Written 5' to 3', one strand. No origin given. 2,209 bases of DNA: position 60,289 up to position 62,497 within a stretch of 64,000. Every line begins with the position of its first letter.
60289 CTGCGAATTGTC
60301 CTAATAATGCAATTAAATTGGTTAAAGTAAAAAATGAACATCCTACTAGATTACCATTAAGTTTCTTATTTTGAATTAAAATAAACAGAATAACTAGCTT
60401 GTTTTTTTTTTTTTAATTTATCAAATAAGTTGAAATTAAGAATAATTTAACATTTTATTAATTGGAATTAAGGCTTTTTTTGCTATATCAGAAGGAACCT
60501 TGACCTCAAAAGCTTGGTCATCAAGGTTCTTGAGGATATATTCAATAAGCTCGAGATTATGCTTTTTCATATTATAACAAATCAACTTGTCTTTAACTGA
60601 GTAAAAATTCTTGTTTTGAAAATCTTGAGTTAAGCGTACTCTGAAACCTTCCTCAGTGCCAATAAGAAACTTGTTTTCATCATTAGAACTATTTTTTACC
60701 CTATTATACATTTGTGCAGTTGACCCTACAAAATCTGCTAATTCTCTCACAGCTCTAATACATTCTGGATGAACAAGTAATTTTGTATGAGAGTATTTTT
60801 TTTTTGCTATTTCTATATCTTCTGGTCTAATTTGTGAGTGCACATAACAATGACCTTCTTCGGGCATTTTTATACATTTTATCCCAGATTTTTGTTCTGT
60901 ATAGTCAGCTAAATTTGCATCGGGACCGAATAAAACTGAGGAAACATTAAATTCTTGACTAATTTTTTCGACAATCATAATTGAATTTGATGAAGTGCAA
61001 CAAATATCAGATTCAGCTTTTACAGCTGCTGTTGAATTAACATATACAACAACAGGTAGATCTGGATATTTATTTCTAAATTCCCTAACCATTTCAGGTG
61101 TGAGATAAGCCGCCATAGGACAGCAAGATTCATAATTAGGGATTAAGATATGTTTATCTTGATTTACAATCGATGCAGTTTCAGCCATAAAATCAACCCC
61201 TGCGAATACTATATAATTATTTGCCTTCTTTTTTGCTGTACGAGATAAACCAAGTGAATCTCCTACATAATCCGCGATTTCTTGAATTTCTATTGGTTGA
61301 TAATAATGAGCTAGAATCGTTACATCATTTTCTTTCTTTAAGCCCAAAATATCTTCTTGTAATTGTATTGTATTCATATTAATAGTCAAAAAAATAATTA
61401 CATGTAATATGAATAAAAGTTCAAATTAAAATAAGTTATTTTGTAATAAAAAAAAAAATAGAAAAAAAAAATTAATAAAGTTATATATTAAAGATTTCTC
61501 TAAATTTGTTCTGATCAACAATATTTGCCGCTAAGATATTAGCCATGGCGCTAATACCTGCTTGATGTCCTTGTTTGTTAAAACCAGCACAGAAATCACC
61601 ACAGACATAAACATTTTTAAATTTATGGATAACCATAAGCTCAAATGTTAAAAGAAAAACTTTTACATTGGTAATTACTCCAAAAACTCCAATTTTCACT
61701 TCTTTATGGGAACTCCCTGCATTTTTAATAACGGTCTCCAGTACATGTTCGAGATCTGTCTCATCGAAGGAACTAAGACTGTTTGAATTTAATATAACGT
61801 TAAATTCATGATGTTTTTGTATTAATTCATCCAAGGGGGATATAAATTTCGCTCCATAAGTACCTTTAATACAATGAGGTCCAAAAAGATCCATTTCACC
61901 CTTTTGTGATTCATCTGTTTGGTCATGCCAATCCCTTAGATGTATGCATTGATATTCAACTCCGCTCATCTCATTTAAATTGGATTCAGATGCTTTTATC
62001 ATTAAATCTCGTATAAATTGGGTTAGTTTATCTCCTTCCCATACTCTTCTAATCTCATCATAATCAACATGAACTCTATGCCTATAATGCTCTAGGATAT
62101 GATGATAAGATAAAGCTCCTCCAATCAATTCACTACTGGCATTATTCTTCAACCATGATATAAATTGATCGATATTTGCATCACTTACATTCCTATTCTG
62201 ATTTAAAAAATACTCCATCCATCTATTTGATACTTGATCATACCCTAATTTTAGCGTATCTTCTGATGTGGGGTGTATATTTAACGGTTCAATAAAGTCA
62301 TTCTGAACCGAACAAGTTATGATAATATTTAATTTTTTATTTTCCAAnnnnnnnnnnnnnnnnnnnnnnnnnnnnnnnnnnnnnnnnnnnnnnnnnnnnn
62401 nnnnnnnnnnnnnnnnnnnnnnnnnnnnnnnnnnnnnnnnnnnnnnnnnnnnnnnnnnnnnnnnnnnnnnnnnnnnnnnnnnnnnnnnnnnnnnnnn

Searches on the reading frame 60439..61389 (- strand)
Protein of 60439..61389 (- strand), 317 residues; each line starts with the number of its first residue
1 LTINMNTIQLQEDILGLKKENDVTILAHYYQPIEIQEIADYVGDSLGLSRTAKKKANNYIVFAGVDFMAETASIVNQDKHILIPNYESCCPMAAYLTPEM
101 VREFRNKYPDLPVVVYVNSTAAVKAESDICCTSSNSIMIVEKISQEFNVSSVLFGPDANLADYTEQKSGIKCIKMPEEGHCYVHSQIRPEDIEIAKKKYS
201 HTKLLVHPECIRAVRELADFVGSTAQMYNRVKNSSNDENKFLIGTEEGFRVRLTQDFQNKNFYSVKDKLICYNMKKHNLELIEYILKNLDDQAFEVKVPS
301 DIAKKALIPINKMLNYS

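Call 33: search_protein_families(library=pfam, proteins=[window:60439-61389:-], max_evalue=0.001)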
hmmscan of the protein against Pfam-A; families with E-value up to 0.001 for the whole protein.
window:60439-61389:- (317 aa): 1 family
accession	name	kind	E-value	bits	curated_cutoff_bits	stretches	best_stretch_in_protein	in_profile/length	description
PF02445.21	NadA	-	4.3e-103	344.9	27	1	13-315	2-295/295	Quinolinate synthetase A protein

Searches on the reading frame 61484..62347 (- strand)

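Call 33: search_protein_families(library=pfam, proteins=[window:61484-62347:-], max_evalue=0.001)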
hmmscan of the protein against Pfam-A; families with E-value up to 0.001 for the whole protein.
window:61484-62347:- (288 aa): 1 family
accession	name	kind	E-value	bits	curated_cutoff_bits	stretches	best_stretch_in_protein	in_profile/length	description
PF00857.26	Isochorismatase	-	6.7e-09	36.5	27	1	128-273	38-168/175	Isochorismatase domain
